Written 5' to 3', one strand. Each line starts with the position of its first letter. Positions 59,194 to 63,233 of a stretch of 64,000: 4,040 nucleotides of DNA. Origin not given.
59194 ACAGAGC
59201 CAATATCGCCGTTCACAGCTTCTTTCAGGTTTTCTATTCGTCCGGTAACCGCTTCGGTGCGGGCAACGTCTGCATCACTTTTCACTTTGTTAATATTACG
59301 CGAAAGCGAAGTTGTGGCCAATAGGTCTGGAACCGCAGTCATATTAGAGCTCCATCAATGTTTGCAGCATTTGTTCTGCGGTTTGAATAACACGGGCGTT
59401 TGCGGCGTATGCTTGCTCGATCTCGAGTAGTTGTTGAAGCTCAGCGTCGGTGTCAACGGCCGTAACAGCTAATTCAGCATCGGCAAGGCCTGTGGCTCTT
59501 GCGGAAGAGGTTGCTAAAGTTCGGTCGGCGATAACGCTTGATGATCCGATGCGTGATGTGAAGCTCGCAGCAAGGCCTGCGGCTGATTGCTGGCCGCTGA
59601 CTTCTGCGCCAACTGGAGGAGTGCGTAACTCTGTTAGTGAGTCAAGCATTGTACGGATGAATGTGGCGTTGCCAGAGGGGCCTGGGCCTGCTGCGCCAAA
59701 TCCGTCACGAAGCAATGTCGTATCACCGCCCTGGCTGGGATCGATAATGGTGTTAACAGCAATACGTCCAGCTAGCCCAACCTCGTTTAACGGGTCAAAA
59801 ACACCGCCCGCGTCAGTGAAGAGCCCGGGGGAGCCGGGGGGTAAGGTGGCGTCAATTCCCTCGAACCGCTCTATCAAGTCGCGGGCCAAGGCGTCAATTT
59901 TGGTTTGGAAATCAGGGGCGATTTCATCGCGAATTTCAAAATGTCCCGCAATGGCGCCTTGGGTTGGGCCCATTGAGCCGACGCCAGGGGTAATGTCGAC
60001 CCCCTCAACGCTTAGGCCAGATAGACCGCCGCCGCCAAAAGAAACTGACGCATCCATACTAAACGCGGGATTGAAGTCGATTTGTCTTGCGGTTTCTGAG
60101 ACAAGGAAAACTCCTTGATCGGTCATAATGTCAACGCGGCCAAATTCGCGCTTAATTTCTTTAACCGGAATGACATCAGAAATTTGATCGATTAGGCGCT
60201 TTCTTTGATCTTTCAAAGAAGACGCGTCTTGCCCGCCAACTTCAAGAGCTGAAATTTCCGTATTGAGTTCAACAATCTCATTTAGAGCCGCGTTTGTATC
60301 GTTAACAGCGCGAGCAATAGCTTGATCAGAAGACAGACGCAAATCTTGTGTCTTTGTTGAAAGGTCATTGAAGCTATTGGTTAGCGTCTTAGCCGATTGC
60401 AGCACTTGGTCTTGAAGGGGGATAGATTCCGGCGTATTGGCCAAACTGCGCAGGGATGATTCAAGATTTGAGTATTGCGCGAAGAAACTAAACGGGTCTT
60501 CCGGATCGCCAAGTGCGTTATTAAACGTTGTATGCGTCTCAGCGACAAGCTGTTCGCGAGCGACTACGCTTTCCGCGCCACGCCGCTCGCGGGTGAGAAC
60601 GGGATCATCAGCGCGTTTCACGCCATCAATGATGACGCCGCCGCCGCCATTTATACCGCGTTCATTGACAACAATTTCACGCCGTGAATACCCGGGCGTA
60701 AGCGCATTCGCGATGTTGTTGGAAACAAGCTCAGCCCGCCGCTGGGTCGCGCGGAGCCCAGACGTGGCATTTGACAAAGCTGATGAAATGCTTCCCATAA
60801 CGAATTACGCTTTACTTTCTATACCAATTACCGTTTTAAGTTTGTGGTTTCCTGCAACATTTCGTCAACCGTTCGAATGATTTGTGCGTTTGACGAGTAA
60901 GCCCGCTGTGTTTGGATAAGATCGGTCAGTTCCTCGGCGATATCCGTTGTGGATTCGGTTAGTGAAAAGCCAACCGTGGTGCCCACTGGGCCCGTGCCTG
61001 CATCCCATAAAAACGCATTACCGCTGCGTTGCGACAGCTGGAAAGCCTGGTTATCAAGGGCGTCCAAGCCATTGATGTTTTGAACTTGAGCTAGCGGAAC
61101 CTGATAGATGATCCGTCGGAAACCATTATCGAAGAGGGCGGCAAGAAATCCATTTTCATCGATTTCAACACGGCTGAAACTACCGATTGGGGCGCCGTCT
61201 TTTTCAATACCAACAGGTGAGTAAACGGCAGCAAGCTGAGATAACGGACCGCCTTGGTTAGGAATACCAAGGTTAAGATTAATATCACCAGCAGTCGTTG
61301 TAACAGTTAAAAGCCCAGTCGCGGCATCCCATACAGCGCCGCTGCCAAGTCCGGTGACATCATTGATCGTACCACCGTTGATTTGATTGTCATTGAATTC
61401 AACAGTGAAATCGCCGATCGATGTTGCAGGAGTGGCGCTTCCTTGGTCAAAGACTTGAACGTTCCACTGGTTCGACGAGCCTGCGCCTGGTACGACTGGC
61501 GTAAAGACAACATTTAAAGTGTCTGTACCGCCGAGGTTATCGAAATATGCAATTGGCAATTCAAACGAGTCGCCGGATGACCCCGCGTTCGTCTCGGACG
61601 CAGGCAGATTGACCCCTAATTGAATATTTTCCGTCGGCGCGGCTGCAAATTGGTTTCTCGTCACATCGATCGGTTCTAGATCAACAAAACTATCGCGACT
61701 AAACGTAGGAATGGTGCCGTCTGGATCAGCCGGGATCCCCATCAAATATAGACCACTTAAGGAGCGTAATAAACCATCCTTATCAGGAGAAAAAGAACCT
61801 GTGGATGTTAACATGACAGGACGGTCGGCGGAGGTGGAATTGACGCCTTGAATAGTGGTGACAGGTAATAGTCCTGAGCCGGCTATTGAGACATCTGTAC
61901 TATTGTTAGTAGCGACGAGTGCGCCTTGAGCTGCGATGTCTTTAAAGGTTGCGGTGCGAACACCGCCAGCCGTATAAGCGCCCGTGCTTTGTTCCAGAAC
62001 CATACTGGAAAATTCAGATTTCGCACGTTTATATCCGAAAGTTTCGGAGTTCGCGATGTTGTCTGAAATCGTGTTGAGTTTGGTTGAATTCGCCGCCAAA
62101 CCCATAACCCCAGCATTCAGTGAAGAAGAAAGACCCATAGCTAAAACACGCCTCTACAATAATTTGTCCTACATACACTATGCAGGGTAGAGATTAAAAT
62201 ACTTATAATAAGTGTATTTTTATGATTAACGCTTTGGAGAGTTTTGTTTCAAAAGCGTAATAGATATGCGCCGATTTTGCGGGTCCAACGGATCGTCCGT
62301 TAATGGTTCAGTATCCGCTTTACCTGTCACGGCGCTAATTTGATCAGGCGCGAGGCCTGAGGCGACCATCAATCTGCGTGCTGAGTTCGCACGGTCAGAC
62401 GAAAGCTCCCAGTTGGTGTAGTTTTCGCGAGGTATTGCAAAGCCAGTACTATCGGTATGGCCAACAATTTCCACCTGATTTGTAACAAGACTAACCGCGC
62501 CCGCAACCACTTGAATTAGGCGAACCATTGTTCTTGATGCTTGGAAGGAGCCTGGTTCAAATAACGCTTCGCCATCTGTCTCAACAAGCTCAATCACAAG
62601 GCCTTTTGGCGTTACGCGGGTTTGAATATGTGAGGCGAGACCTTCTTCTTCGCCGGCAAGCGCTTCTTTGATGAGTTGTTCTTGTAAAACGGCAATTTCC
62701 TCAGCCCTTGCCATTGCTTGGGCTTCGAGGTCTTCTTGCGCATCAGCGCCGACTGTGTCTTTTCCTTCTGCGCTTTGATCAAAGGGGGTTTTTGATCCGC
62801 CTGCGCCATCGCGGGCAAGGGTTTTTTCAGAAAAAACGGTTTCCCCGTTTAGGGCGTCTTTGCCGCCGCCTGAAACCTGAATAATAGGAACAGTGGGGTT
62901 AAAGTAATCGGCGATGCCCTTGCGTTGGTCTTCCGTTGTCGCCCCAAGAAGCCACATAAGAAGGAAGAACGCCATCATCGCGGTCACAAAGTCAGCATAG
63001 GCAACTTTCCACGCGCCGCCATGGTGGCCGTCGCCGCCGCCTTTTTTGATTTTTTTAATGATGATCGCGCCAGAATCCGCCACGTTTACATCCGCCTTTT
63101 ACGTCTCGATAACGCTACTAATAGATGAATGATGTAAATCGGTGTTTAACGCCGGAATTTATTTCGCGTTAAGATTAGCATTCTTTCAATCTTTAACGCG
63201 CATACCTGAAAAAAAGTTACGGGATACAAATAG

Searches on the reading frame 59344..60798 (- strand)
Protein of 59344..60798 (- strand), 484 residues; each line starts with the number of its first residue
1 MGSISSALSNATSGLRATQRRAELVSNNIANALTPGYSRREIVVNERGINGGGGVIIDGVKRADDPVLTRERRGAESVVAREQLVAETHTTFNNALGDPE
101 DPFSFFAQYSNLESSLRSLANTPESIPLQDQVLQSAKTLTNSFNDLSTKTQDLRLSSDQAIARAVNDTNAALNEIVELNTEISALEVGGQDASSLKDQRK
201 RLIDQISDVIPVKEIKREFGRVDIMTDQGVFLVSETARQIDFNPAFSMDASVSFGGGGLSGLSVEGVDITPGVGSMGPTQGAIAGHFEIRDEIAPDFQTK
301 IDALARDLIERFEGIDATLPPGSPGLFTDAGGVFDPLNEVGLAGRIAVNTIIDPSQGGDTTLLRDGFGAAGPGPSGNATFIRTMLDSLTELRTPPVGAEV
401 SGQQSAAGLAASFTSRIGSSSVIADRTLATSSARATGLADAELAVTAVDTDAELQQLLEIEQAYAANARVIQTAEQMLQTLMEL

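Call 14: search_protein_families(library=pfam, proteins=[window:59344-60798:-], max_evalue=0.001)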
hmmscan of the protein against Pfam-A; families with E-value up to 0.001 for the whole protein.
window:59344-60798:- (484 aa): 3 families
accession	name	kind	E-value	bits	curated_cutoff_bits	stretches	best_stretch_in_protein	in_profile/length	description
PF22638.1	FlgK_D1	-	1.8e-33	116.5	28.6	1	104-314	14-216/233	Flagellar hook-associated protein FlgK helical domain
PF06429.18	Flg_bbr_C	-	2.4e-09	37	23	1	447-484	9-46/46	Flagellar basal body rod FlgEFG protein C-terminal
PF00460.25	Flg_bb_rod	-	3.3e-07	30.6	20.7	1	9-37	2-30/31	Flagella basal body rod protein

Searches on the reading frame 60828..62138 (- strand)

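Call 14: search_protein_families(library=pfam, proteins=[window:60828-62138:-], max_evalue=0.001)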
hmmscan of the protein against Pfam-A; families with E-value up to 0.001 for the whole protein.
window:60828-62138:- (436 aa): 2 families
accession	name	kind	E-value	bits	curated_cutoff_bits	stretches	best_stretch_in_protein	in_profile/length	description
PF06429.18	Flg_bbr_C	-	4.4e-13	49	23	1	393-434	5-46/46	Flagellar basal body rod FlgEFG protein C-terminal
PF00460.25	Flg_bb_rod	-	1.1e-07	32.1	20.7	1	7-37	1-31/31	Flagella basal body rod protein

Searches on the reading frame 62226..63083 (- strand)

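Call 14: search_protein_families(library=pfam, proteins=[window:62226-63083:-], max_evalue=0.001)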
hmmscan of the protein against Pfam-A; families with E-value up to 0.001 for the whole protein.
window:62226-63083:- (285 aa): 2 families
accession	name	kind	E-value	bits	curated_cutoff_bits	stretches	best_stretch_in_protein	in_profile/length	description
PF13677.11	MotB_plug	-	1.2e-19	70.1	24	1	10-63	2-56/58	Membrane MotB of proton-channel complex MotA/MotB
PF00691.25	OmpA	-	1.8e-13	51.1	27.2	1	175-272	2-96/98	OmpA family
